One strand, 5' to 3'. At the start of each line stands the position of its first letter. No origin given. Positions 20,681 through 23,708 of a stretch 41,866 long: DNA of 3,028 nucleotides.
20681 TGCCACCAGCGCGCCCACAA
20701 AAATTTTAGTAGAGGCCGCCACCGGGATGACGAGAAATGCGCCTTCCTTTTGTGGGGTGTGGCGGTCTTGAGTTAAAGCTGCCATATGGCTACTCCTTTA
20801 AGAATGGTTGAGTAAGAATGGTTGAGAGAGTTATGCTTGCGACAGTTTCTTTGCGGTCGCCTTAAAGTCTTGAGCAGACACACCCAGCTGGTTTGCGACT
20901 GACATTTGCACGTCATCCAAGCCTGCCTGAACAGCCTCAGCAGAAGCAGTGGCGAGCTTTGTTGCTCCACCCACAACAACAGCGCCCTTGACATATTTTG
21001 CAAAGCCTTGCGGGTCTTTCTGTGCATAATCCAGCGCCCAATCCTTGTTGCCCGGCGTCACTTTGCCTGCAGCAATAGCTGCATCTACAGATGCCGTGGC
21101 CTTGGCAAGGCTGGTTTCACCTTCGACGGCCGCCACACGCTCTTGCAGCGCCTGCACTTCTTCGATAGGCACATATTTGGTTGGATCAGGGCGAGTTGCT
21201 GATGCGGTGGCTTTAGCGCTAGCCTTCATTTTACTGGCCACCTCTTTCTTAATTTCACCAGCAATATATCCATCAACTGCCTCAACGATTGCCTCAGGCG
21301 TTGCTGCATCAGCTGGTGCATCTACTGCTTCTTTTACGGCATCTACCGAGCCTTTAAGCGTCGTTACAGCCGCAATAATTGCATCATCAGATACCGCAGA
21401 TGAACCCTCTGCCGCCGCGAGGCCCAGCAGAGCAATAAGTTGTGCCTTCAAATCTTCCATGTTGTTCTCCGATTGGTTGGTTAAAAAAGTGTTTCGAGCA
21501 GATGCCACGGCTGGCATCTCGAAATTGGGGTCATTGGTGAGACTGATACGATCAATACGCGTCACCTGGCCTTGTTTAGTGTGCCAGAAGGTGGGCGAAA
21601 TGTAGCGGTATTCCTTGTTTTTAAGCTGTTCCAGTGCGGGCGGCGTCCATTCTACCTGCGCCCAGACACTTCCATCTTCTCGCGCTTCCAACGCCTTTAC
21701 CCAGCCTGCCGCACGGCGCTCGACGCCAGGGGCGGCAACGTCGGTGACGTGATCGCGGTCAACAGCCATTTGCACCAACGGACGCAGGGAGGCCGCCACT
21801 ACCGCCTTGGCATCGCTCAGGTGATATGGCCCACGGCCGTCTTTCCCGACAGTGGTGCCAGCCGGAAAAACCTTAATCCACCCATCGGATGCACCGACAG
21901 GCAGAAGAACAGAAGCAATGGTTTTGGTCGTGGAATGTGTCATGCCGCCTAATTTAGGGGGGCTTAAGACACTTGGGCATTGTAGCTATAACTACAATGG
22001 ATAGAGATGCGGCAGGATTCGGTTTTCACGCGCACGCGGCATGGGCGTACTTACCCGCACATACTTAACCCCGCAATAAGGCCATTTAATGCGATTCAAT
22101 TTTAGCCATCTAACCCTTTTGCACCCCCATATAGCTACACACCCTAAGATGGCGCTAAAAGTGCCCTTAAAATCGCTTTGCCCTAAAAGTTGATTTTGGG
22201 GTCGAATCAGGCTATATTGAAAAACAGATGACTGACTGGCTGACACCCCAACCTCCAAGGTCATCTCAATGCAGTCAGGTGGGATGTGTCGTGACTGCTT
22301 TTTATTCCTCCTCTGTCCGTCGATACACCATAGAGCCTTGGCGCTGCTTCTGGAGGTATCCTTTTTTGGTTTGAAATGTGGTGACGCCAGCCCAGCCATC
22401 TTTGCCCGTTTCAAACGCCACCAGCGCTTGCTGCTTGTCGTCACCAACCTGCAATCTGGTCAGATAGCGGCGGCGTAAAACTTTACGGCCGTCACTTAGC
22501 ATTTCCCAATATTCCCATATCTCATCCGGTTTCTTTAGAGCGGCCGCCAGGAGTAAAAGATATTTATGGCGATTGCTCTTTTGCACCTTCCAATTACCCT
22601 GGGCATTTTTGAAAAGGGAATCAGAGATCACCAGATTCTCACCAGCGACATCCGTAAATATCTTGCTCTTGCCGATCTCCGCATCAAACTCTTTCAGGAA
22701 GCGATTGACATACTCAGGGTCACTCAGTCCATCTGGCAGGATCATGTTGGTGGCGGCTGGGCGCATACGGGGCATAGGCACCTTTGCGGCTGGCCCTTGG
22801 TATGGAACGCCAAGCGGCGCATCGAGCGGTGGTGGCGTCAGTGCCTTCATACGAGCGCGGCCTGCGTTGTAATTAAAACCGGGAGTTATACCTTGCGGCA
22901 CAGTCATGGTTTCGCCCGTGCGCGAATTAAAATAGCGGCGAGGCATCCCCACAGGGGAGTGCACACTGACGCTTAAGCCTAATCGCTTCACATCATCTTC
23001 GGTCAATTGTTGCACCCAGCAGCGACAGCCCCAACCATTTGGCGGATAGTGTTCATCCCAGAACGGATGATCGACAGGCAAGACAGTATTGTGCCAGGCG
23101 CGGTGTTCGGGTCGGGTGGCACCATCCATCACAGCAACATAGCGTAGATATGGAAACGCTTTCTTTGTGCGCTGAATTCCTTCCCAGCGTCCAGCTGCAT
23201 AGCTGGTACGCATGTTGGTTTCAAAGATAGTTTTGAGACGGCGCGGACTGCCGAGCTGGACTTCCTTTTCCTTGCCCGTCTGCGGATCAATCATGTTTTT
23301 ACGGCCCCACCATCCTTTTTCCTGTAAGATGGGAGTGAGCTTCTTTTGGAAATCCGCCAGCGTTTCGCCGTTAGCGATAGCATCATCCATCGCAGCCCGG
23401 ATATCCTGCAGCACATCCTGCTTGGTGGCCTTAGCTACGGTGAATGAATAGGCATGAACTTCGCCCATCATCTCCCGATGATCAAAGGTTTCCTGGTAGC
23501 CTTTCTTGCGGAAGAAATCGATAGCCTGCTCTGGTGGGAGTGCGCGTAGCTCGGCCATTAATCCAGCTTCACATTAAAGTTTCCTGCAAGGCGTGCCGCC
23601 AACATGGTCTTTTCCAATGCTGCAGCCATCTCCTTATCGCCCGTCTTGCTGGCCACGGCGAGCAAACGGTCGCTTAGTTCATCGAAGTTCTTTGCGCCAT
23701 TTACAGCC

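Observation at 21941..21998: Identical 32-nt spacing from dyad to ATG at both late promoters predicts leaderless (or 1-2 nt leader) late mRNAs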

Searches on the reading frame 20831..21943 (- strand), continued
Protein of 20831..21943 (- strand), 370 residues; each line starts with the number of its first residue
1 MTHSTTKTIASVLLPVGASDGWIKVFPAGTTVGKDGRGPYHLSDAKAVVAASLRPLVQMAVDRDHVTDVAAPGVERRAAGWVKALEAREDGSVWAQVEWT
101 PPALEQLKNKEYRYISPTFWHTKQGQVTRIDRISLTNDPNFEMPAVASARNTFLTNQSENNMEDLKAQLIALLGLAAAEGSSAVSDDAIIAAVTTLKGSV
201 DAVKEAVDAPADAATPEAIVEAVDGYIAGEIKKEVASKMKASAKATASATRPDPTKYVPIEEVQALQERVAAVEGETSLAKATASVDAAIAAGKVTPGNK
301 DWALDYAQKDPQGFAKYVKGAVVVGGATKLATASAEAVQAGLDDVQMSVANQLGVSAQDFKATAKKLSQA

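Call 47: find_encoding_contigs(protein=P0016, flank=10000, max_places=1)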
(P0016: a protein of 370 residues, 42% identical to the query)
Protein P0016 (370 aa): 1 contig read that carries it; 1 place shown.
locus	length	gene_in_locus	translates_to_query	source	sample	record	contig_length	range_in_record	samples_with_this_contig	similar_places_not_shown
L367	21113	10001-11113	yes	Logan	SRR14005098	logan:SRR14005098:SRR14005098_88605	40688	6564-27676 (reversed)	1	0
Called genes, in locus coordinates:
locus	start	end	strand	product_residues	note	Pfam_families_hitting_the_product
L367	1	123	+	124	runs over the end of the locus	-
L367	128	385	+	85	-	-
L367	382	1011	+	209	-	PF11363:DUF3164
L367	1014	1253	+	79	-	-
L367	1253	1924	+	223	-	PF06252:GemA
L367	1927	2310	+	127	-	PF08765:Mor (faint)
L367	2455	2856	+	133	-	PF18925:DUF5675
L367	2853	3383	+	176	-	-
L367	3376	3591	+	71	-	-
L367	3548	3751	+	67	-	-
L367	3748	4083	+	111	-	PF10805:DUF2730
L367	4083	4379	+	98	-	-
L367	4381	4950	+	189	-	PF11985:Phage_Mu_Gp27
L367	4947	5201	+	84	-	-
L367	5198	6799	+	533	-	-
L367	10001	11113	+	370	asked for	PF10123:Mu-like_Pro_N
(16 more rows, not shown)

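Call 48: find_encoding_contigs(protein=P0015, flank=10000, max_places=1)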
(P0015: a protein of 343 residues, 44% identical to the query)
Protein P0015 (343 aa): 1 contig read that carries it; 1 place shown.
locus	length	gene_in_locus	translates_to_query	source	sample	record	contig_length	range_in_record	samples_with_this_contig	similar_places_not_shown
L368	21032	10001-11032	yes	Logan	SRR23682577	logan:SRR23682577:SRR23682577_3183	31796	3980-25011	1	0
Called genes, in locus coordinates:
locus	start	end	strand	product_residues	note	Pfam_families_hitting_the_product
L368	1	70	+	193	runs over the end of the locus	-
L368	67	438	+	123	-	-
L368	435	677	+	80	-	-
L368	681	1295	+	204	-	PF11363:DUF3164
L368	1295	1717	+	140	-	PF06252:GemA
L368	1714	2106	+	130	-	PF08765:Mor (faint)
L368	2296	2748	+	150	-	PF00959:Phage_lysozyme (weak)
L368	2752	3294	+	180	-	-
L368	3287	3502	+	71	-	-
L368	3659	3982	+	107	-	PF10805:DUF2730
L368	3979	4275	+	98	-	-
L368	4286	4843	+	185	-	PF11985:Phage_Mu_Gp27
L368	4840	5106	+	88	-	-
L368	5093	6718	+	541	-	-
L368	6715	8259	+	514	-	PF06074:Portal_Mu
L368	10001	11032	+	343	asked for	PF10123:Mu-like_Pro_N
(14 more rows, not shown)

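Call 69: get_annotated_region(hit=H6, flank=400)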
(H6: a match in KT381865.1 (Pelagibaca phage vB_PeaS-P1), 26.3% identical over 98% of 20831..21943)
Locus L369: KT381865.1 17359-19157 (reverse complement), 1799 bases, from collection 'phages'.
description: Pelagibaca phage vB_PeaS-P1, partial genome.
organism: Pelagibaca phage vB_PeaS-P1 (NCBI taxid 1698522)
taxonomy: Viruses; Duplodnaviria; Heunggongvirae; Uroviricota; Caudoviricetes
host: Pelagibaca abyssi JLT2014; source: -; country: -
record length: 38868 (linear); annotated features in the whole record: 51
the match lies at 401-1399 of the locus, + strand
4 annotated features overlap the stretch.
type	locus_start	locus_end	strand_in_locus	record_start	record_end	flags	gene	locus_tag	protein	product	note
CDS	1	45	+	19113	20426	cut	-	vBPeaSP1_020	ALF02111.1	virion morphogenesis protein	Phage (Mu-like) virion morphogenesis protein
CDS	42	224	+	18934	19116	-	-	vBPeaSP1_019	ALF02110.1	hypothetical protein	-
CDS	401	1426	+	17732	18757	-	-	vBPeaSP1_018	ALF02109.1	hypothetical protein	Mu-like prophage I protein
CDS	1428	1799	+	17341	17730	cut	-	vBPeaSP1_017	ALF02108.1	hypothetical protein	-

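Call 70: get_annotated_region(hit=H2, flank=400)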
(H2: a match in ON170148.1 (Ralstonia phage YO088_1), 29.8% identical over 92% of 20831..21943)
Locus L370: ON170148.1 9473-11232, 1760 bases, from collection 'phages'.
description: UNVERIFIED_ORG: Ralstonia phage YO088_1 sequence.
organism: Ralstonia phage YO088_1 (NCBI taxid 2935229)
taxonomy: Viruses; Duplodnaviria; Heunggongvirae; Uroviricota; Caudoviricetes
host: Ralstonia solanacearum; source: banana; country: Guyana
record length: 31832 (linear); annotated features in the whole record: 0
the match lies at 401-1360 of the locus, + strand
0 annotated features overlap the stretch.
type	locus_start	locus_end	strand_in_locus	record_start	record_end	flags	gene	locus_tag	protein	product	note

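Call 71: get_annotated_region(hit=H7, flank=400)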
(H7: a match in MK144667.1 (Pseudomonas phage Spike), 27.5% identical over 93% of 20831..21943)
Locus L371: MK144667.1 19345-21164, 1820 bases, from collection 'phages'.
description: Pseudomonas phage Spike, complete genome.
organism: Pseudomonas phage Spike (NCBI taxid 2486665)
taxonomy: Viruses; Duplodnaviria; Heunggongvirae; Uroviricota; Caudoviricetes; Casadabanvirus; Casadabanvirus spike
host: Pseudomonas aeruginosa; source: voided urine; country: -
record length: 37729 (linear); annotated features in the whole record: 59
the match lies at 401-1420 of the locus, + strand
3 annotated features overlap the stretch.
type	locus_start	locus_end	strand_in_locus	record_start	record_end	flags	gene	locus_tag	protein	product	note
CDS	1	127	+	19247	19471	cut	-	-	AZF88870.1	DNA-binding domain-containing protein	-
CDS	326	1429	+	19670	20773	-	-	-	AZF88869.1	protease (I) and scaffold (Z) protein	-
CDS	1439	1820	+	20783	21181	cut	-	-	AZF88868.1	hypothetical protein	-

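Call 92: search_dna_similar(query=window:20831-21943:-, collection=phages, mode=protein, max_rows=60, rows=spread)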
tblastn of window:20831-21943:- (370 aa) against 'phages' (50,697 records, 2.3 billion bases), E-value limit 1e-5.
Records with a match: 273; places in all: 273; records where one place covers at least 80% of the query: 120.
Best place of each record, by identity: <60% 273.
By first word of the organism name: Pseudomonas 118; Ralstonia 88; Bacteriophage 13; Vibrio 12; Escherichia 6; Yersinia 5; Rhodovulum 4; Meiothermus 2; Haemophilus 2; Ochrobactrum 2; and 15 more.
By host as written in the record: Ralstonia solanacearum 66; Pseudomonas aeruginosa 35; - 35; Pseudomonas aeruginosa PA14 31; Vibrio sp. 9; Ralstonia solanacearum Race 3, Biovar 1 6; Yersinia pestis EV76-CN 4; Escherichia coli 3; and 66 more.
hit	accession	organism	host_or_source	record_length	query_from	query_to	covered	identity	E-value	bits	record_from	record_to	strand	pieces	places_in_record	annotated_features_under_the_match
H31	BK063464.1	Mushuvirus mushu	Oscillospiraceae sp. ER4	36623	23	361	92%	30.4%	1e-14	81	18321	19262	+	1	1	head maturation protease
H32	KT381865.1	Pelagibaca phage vB_PeaS-P1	Pelagibaca abyssi JLT2014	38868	1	363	98%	26.3%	8e-17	88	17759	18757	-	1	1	hypothetical protein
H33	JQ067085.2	Pseudomonas phage PaMx73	Pseudomonas aeruginosa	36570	22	365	93%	27.5%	2e-12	75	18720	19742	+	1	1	protease (I) and scaffold (Z) protein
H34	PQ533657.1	Pseudomonas phage Frizzy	Pseudomonas aeruginosa PA14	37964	22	365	93%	27.5%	2e-12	75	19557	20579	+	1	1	protease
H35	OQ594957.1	Pseudomonas phage vB_Pae_LESphi4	Pseudomonas aeruginosa LESB58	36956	22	365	93%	27.2%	3e-12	74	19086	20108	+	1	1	head maturation protease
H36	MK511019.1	Pseudomonas phage vB_Pae_CF53c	Pseudomonas aeruginosa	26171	22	365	93%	27.2%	3e-12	74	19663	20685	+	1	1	hypothetical protein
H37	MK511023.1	Pseudomonas phage vB_Pae_CF77b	Pseudomonas aeruginosa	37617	22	365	93%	27.2%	3e-12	74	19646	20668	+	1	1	hypothetical protein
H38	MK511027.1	Pseudomonas phage vB_Pae_CF136a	Pseudomonas aeruginosa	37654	22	365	93%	27.2%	3e-12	74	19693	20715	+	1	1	hypothetical protein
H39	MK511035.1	Pseudomonas phage vB_Pae_BR313b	Pseudomonas aeruginosa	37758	22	365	93%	27.2%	3e-12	74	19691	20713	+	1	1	hypothetical protein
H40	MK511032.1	Pseudomonas phage vB_Pae_BR161b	Pseudomonas aeruginosa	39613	22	365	93%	27.2%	3e-12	74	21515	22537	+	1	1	hypothetical protein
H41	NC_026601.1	Pseudomonas phage vB_PaeS_PAO1_Ab30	Pseudomonas aeruginosa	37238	22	360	92%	27.6%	2e-14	81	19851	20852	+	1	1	ORF40: head maturation protease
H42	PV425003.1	Pseudomonas phage vB_PaeM_GXNNB6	Pseudomonas aeruginosa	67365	22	360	92%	27.6%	1e-13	78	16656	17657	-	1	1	protease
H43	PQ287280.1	Pseudomonas phage Komp_PA14_H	Pseudomonas aeruginosa PA14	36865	22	360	92%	27.3%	7e-14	79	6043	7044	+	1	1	head maturation protease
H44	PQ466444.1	Pseudomonas phage VAC1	Pseudomonas aeruginosa PA14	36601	22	360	92%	27.3%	2e-13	78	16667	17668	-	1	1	hypothetical protein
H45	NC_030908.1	Pseudomonas phage JBD69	Pseudomonas aeruginosa PA14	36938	22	360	92%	27.3%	2e-13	78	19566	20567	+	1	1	head maturation protease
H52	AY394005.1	Pseudomonas phage D3112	Pseudomonas aeruginosa PAS429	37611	22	365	93%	26.5%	6e-11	70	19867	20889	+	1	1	orf33: protease (I) and scaffold (Z) proteins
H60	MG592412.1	Vibrio phage 1.028.O._10N.286.45.B6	Vibrio sp.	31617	22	162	38%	36.6%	3e-15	84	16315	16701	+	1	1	hypothetical protein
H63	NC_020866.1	Rhodovulum phage RS1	Rhodovulum sp. P122A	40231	22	162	38%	35.7%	8e-16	85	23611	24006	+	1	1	head maturation protease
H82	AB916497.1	Ralstonia phage RS138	Ralstonia solanacearum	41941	23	162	38%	33.8%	2e-10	68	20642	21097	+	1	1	Mu-like prophage I protein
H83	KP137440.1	Mannheimia phage vB_MhM_3927AP2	Mannheimia haemolytica 3927A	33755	19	160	38%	32.0%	3e-12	74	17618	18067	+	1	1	hypothetical protein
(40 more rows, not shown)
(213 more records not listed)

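Call 93: get_annotated_region(hit=H52, flank=300)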
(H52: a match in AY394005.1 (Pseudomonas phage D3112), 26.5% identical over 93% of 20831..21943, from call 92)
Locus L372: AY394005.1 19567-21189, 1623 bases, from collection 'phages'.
description: Pseudomonas phage D3112, complete genome.
organism: Pseudomonas phage D3112 (NCBI taxid 2907964)
taxonomy: Viruses; Duplodnaviria; Heunggongvirae; Uroviricota; Caudoviricetes; Casadabanvirus; Casadabanvirus D3112
host: Pseudomonas aeruginosa PAS429; source: -; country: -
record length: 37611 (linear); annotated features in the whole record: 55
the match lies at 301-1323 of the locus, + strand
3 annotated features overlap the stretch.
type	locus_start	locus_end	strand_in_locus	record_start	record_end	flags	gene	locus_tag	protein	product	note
CDS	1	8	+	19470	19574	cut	orf32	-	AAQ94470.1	hypothetical protein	-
CDS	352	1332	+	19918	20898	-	orf33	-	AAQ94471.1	protease (I) and scaffold (Z) proteins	similar to phage Mu gp32, NP_050636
CDS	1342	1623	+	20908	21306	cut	orf34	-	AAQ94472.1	hypothetical protein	-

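Call 94: get_annotated_region(hit=H63, flank=300)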
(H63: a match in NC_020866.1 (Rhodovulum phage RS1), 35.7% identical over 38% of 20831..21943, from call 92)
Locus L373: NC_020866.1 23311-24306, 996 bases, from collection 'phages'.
description: Rhodovulum phage RS1 genomic sequence.
organism: Rhodovulum phage RS1 (NCBI taxid 754056)
taxonomy: Viruses; Duplodnaviria; Heunggongvirae; Uroviricota; Caudoviricetes
host: Rhodovulum sp. P122A; source: -; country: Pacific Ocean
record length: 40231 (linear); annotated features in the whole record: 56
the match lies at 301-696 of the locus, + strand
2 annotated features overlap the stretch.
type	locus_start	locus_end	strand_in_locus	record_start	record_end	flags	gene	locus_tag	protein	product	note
CDS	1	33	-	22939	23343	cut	-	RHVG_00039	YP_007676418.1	hypothetical protein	-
CDS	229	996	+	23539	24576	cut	-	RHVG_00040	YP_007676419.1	head maturation protease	-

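Call 95: get_annotated_region(hit=H82, flank=300)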
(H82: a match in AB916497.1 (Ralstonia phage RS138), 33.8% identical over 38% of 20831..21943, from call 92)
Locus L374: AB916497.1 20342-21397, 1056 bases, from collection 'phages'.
description: Ralstonia phage RS138 DNA, complete genome.
organism: Ralstonia phage RS138 (NCBI taxid 1483485)
taxonomy: Viruses; Duplodnaviria; Heunggongvirae; Uroviricota; Caudoviricetes
host: Ralstonia solanacearum; source: -; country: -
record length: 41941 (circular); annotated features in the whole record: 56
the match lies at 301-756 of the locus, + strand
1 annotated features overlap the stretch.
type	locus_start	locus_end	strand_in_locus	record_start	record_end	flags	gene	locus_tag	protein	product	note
CDS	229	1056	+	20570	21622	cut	-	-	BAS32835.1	Mu-like prophage I protein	ORF37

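Call 96: get_annotated_region(hit=H83, flank=300)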
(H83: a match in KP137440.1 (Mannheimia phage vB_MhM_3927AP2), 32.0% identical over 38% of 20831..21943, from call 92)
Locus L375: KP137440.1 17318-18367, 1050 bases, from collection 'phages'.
description: Mannheimia phage vB_MhM_3927AP2, complete genome.
organism: Mannheimia phage vB_MhM_3927AP2 (NCBI taxid 1572750)
taxonomy: Viruses; Duplodnaviria; Heunggongvirae; Uroviricota; Caudoviricetes
host: Mannheimia haemolytica 3927A; source: Alberta beef cattle feedlot; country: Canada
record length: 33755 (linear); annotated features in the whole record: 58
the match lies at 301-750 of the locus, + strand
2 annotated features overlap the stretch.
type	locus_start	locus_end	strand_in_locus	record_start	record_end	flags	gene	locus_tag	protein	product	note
regulatory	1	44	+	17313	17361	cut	-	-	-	terminator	rho-independent terminator; discovered using WebGeSTer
CDS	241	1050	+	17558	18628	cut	-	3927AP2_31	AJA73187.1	hypothetical protein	similar to YP_007884261.1 bacteriophage Mu I protein Gp32 [Mannheimia haemolytica M42548]; motifs: ...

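Call 97: get_annotated_region(hit=H60, flank=300)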
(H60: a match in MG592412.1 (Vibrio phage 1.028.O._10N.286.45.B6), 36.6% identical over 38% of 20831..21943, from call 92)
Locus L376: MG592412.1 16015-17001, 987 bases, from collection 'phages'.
description: Vibrio phage 1.028.O._10N.286.45.B6, partial genome.
organism: Vibrio phage 1.028.O._10N.286.45.B6 (NCBI taxid 1881380)
taxonomy: Viruses; Duplodnaviria; Heunggongvirae; Uroviricota; Caudoviricetes
host: Vibrio sp.; source: iron chloride precipitation of 0.2um-filtered seawater, resuspended in oxalate solution; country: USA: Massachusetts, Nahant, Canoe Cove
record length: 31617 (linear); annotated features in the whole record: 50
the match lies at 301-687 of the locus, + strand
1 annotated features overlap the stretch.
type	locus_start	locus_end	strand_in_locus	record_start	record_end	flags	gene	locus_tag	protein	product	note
CDS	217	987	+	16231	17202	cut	-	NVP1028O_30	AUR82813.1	hypothetical protein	NVP1028O_30; aclame_best_match:protein:proph:167581; tara_best_match:OM-RGC.v1.005449293; ...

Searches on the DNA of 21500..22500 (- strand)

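Call 11: search_dna_similar(query=window:21500-22500:-, collection=ecoli_genomes, mode=near, max_rows=10)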
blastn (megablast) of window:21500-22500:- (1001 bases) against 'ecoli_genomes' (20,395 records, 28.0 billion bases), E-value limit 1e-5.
No match.

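Call 61: search_rna_families(source=window, start=21850, end=22400, threshold=evalue, max_evalue=1, show_alignments=2)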
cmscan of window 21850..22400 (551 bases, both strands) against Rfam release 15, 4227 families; matches with E-value up to 1: 0.
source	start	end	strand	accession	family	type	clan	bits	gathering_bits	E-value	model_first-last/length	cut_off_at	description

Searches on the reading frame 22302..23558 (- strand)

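Call 9: search_protein_families(library=pfam, proteins=[window:22302-23558:-], max_evalue=0.01)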
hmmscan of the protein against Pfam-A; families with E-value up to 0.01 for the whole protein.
window:22302-23558:- (418 aa): 2 families
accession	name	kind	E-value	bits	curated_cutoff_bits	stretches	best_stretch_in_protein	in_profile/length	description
PF18810.6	PBECR2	-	5.3e-32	111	27.1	1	286-413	1-120/120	phage-Barnase-EndoU-ColicinE5/D-RelE like nuclease2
PF04233.19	Phage_Mu_F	-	5.4e-23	82.3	29.6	1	51-182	1-111/112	Phage Mu protein F like protein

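Call 10: search_protein_families(library=phrogs, proteins=[window:22302-23558:-], max_evalue=0.001)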
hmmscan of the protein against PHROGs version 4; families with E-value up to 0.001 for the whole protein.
window:22302-23558:- (418 aa): 9 families
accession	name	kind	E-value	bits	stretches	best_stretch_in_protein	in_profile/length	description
phrog_220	-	head and packaging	8e-104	349.8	1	2-417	895-1305/1338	minor head protein and DNA pilot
phrog_28631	-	unknown function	2.6e-33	116.5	1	8-217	32-224/550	-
phrog_19194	-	unknown function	2.3e-22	80.3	1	106-219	121-234/438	-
phrog_23416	-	unknown function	2.6e-19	70.4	1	108-190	100-182/459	-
phrog_35074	-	unknown function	6.3e-14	51.9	1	108-185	554-631/890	-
phrog_6577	-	unknown function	3e-08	33.4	1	36-182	102-226/1066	-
phrog_2468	-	head and packaging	5.4e-07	30.4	1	43-167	146-243/303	head morphogenesis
phrog_324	-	head and packaging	1.1e-06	28.9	1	142-232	270-365/624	head morphogenesis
phrog_2662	-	head and packaging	2e-05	24.4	1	104-183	620-706/717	portal protein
